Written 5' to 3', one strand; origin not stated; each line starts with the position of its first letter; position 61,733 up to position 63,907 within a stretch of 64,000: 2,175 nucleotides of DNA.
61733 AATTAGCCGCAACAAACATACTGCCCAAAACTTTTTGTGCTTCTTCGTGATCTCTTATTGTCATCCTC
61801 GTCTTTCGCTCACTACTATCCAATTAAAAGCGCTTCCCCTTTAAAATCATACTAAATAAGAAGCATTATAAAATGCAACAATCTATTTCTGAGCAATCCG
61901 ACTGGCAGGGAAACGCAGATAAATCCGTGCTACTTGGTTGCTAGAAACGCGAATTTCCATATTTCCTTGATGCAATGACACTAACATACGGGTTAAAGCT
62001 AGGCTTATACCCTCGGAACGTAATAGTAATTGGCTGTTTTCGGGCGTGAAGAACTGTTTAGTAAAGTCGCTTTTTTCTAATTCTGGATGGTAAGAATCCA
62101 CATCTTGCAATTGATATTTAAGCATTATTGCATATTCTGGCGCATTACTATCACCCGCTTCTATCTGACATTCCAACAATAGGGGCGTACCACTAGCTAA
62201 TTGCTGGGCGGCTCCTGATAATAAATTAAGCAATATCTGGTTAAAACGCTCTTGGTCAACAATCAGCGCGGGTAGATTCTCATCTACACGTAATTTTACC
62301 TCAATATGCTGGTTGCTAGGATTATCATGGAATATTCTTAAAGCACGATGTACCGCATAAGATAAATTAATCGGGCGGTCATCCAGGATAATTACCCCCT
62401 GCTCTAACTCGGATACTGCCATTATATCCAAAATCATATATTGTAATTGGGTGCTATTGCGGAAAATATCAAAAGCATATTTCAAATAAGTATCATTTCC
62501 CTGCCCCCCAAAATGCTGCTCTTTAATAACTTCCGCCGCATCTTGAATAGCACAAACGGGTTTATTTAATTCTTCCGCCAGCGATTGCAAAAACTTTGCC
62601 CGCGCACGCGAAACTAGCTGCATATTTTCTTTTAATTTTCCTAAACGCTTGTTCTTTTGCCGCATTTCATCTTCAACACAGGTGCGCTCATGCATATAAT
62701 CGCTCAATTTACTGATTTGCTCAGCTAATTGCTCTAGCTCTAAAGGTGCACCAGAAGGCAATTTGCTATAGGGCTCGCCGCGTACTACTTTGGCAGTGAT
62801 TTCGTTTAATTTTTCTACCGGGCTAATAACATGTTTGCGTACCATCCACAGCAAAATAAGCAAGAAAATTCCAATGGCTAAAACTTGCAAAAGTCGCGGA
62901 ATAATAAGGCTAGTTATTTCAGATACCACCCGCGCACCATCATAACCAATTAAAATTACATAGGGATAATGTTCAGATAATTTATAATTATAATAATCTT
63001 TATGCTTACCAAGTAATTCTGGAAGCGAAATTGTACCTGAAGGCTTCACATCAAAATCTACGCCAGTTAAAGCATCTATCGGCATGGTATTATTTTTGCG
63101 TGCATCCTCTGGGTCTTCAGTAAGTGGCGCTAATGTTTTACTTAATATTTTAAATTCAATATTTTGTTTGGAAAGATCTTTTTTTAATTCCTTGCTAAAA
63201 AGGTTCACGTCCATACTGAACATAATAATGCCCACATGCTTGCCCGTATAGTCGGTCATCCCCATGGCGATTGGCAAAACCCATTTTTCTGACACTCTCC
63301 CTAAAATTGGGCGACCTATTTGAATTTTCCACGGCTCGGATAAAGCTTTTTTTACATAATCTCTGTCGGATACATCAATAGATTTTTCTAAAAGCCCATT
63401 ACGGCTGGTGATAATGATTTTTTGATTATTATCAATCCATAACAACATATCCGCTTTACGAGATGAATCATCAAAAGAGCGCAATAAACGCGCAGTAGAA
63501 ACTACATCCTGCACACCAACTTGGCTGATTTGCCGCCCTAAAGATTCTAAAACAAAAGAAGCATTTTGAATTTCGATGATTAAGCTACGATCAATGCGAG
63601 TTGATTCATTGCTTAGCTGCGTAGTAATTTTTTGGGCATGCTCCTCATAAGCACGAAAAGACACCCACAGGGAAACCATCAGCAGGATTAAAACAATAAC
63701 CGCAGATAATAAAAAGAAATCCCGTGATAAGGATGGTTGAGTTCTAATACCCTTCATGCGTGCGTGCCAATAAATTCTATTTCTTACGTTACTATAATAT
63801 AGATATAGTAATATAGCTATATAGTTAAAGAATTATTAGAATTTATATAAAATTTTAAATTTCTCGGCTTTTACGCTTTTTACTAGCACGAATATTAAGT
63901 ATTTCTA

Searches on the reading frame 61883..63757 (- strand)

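Call 81: search_protein_families(library=pfam, proteins=[window:61883-63757:-], max_evalue=0.00001)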
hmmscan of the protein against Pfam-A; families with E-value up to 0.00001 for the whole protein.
window:61883-63757:- (624 aa): 1 family
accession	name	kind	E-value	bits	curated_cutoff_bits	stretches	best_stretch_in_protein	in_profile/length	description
PF02743.24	dCache_1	-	3.5e-08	33.7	45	1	63-194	36-161/240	Cache domain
